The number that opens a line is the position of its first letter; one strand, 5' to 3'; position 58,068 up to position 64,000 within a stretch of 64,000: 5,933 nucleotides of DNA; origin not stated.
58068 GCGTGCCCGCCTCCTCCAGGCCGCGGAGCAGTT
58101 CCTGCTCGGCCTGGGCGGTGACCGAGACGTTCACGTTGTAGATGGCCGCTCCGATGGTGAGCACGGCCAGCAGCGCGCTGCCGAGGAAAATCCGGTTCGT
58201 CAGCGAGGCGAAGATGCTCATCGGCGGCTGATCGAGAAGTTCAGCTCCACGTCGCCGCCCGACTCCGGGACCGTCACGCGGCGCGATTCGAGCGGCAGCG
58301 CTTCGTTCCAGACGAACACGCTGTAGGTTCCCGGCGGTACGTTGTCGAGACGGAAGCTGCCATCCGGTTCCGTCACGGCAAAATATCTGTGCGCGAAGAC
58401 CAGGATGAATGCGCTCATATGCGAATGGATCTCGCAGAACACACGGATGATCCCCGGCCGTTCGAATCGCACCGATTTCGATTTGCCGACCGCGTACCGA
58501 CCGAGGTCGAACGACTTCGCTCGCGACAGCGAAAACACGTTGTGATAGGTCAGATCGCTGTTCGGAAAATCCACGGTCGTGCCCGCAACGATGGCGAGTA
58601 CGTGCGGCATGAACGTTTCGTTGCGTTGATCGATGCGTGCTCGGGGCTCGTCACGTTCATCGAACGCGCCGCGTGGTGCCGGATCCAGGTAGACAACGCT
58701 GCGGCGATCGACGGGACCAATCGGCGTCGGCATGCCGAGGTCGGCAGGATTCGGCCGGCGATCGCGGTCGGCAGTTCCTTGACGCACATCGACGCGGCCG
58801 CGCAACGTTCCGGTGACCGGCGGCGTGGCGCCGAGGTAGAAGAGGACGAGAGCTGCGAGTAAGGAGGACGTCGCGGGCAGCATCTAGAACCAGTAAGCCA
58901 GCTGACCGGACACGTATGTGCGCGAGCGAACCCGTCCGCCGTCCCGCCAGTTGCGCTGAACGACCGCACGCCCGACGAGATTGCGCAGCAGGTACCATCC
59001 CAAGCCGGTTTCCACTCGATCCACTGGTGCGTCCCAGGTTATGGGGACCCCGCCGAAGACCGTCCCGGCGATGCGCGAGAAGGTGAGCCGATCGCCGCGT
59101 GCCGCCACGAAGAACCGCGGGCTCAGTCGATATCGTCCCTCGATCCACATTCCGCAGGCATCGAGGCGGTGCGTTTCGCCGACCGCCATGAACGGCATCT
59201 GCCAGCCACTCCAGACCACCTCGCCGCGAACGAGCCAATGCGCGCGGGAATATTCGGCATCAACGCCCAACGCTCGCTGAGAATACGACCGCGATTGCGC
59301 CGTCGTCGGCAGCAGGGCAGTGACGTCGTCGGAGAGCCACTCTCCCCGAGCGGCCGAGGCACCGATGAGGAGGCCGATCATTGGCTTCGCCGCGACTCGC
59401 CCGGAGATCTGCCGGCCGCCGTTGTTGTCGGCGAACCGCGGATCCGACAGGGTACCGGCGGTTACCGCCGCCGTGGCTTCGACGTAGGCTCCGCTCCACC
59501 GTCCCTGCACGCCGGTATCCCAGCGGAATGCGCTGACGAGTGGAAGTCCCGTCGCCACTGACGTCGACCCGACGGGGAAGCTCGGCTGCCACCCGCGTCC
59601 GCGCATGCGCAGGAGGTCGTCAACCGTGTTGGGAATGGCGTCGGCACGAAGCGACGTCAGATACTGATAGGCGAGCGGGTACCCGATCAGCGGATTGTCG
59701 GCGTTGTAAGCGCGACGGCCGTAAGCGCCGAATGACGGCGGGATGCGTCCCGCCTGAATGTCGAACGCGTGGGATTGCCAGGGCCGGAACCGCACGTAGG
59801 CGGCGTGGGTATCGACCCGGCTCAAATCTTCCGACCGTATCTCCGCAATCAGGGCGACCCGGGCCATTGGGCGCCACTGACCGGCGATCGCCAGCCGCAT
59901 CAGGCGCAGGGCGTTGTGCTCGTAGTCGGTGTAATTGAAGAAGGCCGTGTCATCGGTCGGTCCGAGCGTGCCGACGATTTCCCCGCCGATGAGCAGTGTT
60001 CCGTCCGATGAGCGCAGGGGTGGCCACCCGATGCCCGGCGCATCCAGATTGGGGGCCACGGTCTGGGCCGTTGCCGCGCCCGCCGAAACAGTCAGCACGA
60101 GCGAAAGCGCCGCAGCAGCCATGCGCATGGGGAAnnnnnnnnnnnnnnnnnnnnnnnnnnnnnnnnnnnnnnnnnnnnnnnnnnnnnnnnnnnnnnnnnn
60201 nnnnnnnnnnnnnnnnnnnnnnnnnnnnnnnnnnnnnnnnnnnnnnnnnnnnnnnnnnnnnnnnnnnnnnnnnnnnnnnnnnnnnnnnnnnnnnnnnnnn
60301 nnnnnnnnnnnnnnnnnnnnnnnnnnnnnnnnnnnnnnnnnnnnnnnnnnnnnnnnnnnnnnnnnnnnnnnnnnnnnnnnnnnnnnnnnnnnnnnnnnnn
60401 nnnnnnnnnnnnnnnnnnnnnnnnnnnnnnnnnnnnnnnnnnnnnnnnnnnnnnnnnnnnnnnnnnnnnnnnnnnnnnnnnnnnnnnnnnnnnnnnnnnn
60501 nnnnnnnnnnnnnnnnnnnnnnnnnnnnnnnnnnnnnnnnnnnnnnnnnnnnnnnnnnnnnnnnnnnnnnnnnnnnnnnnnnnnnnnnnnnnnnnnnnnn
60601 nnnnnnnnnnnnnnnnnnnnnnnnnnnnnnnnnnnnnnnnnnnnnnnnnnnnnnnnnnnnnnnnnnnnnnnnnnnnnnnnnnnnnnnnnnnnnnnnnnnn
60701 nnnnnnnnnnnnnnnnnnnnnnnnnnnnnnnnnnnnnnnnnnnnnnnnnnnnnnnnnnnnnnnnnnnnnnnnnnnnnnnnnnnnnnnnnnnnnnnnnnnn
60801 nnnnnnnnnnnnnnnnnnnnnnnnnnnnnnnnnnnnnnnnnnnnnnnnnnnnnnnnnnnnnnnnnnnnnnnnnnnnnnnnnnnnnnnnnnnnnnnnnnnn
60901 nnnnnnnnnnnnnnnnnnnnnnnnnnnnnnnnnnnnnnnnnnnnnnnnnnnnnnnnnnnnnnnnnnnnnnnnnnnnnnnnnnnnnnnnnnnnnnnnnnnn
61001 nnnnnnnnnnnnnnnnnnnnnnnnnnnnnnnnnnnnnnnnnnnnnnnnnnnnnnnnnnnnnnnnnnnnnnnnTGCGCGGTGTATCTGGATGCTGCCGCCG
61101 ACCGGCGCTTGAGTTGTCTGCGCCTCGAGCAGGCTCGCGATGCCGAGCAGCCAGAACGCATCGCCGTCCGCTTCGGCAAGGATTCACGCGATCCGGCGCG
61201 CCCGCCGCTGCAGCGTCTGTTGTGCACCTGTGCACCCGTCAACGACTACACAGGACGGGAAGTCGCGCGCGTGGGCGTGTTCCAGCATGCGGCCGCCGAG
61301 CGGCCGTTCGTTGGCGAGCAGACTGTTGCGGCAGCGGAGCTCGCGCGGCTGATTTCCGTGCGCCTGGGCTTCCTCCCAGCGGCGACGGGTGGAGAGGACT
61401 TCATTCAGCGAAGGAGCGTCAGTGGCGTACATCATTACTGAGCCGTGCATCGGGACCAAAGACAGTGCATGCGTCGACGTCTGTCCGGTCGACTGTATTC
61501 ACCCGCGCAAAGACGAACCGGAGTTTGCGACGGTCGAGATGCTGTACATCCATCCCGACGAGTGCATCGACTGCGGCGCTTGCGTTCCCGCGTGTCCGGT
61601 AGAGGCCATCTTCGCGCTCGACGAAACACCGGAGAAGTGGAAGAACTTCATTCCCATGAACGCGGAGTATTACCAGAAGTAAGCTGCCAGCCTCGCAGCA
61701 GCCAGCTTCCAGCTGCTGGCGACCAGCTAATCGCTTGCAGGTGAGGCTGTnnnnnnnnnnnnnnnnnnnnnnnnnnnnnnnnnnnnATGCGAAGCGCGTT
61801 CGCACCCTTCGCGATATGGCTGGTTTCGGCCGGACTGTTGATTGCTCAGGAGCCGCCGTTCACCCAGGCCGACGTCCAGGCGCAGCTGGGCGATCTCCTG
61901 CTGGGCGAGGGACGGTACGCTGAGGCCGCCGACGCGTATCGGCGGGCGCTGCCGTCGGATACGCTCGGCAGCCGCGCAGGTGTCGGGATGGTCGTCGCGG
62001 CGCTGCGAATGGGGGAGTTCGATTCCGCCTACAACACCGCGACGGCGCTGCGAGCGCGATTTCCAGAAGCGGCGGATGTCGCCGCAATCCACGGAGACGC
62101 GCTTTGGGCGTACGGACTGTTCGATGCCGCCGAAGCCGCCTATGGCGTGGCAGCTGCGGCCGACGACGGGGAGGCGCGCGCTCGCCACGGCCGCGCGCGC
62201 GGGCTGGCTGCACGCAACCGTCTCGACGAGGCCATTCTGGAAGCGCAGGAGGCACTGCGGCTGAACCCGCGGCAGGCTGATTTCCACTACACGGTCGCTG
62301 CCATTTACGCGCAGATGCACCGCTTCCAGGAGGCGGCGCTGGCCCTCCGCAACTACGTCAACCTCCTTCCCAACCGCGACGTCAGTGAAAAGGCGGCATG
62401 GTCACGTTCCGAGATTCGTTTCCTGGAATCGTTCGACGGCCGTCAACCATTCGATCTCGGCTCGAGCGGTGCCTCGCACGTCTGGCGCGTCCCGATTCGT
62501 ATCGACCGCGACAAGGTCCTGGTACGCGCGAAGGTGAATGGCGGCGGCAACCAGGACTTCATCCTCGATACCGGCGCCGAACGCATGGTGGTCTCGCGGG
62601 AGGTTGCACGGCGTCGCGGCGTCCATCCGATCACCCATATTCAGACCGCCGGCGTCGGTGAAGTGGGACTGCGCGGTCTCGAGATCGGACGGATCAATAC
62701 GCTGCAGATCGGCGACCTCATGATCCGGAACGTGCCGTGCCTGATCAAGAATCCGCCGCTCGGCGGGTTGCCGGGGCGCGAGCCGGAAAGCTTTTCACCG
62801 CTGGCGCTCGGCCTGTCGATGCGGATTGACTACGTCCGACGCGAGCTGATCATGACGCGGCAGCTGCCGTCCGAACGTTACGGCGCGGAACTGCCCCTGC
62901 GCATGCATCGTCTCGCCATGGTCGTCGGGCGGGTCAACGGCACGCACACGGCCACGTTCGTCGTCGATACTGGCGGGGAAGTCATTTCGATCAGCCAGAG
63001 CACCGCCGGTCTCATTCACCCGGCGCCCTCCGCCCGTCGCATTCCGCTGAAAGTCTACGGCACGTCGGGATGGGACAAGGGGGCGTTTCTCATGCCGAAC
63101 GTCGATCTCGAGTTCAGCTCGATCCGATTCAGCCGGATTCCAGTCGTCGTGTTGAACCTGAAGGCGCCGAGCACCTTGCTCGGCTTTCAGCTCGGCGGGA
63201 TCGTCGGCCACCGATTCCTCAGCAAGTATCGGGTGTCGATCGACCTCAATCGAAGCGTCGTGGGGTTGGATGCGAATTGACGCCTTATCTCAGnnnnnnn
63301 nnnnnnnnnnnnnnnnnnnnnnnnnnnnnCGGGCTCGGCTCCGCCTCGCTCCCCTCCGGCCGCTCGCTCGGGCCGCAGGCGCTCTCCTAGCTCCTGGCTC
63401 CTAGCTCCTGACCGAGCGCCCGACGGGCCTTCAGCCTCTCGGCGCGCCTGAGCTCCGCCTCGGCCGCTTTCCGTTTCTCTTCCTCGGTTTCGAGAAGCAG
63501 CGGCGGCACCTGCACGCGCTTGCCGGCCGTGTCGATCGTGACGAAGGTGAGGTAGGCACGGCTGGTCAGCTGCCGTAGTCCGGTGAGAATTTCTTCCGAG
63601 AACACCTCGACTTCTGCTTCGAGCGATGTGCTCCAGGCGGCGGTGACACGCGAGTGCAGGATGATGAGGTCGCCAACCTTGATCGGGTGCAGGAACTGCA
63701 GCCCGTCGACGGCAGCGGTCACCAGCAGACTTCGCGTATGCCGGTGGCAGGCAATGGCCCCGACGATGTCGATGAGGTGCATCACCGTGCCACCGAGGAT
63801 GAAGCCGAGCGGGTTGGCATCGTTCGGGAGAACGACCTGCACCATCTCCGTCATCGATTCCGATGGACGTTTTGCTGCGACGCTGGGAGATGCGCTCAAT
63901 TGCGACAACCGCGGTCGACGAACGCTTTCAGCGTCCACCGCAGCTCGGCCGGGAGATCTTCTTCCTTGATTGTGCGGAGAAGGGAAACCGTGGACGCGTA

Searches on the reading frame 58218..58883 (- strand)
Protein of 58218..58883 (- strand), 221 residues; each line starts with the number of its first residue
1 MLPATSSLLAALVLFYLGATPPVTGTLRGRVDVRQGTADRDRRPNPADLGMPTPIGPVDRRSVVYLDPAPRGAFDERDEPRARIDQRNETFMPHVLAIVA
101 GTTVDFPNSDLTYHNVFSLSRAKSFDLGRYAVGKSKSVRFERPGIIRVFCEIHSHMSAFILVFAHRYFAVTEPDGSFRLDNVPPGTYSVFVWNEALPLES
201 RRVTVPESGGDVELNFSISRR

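Call 15: search_protein_families(library=pfam, proteins=[window:58218-58883:-], max_evalue=0.001)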
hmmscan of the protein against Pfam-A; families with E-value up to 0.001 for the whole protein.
window:58218-58883:- (221 aa): 3 families
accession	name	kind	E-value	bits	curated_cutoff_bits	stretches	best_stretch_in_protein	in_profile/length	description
PF13620.12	CarboxypepD_reg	-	5.2e-06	27.2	32.3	1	166-217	29-80/82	Carboxypeptidase regulatory-like domain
PF14686.12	fn3_3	-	6.3e-06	26.3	24.4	1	166-206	26-68/75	Polysaccharide lyase family 4, domain II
PF09430.16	EMC7_beta-sandw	-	0.00013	22.5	26.6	1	165-208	19-62/122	ER membrane protein complex subunit 7, beta-sandwich domain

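Call 38: search_protein_families(library=pfam, proteins=[window:58218-58883:-], max_evalue=0.1)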
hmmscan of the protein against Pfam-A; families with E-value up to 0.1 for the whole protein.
window:58218-58883:- (221 aa): 6 families
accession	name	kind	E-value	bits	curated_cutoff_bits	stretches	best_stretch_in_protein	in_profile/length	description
PF13620.12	CarboxypepD_reg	-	5.2e-06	27.2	32.3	1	166-217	29-80/82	Carboxypeptidase regulatory-like domain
PF14686.12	fn3_3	-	6.3e-06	26.3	24.4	1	166-206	26-68/75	Polysaccharide lyase family 4, domain II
PF09430.16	EMC7_beta-sandw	-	0.00013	22.5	26.6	1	165-208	19-62/122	ER membrane protein complex subunit 7, beta-sandwich domain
PF13473.12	Cupredoxin_1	-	0.0042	17.5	27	1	77-162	18-104/104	Cupredoxin-like domain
PF00127.26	Copper-bind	-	0.014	16.2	21.2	0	87-157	10-93/99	Copper binding proteins, plastocyanin/azurin family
PF24025.1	Ig_DR_A0283-like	-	0.081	13.7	27.1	0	144-191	20-62/102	DR_A0283-like, Ig-like domain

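Call 46: search_protein_families(library=ncbifam, proteins=[window:58218-58883:-], max_evalue=0.01)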
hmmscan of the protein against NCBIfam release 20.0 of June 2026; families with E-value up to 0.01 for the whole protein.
window:58218-58883:- (221 aa): 1 family
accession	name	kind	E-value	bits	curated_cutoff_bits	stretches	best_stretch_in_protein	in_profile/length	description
TIGR02656.1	cyanin_plasto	equivalog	0.0072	16.7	87.85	0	85-153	8-87/99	plastocyanin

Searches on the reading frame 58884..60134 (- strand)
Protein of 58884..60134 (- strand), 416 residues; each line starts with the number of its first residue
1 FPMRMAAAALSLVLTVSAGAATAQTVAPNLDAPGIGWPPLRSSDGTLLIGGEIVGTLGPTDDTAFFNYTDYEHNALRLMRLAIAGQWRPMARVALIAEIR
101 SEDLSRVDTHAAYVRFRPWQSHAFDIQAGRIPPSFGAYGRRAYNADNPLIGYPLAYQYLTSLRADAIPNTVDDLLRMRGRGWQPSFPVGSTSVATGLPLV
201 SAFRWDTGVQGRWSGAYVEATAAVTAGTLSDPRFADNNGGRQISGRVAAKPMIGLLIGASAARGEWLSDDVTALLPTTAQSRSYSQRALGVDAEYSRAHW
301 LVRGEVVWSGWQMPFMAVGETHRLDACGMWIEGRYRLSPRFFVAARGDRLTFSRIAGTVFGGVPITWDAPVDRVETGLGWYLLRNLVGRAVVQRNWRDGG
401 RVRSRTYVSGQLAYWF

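Call 46: search_protein_families(library=ncbifam, proteins=[window:58884-60134:-], max_evalue=0.01)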
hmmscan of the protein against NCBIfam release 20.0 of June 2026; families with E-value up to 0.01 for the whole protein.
window:58884-60134:- (416 aa): 0 families

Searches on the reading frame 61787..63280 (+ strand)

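Call 15: search_protein_families(library=pfam, proteins=[window:61787-63280:+], max_evalue=0.001)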
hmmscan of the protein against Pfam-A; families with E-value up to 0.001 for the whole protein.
window:61787-63280:+ (497 aa): 10 families
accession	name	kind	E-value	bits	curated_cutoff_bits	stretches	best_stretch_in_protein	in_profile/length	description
PF13650.11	Asp_protease_2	-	1.8e-19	70.6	24.3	2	246-322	1-77/90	Aspartyl protease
PF13975.11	gag-asp_proteas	-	3.2e-18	66.6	28.2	2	246-323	1-78/92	gag-polyprotein putative aspartyl protease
PF13432.12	TPR_16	-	2.9e-09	37.6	32.7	0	71-129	6-64/65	Tetratricopeptide repeat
PF13414.12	TPR_11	-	6.1e-08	32.7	26.8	1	141-177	5-41/42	TPR repeat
PF07719.23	TPR_2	-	2.5e-07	30.7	27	0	29-55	2-28/34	Tetratricopeptide repeat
PF14559.12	TPR_19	-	3.1e-07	31.1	25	1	38-101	1-64/68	Tetratricopeptide repeat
PF13428.12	TPR_14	-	3.8e-06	27.5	23.5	0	29-55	2-28/44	Tetratricopeptide repeat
PF00515.34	TPR_1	-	0.00016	21.8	27.8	0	28-55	1-28/34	Tetratricopeptide repeat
PF20729.2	PE-PGRS_C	-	0.00065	19.5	33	0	235-272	3-41/265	PE-PGRS C-terminal aspartyl peptidase-like domain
PF13431.12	TPR_17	-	0.00078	20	24.4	0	154-183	3-32/34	Tetratricopeptide repeat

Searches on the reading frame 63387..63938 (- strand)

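Call 15: search_protein_families(library=pfam, proteins=[window:63387-63938:-], max_evalue=0.001)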
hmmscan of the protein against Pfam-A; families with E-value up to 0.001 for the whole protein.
window:63387-63938:- (183 aa): 1 family
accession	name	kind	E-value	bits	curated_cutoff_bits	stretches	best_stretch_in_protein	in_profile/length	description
PF03061.28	4HBT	-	5e-16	59.2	20.6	1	45-118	2-76/79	Thioesterase superfamily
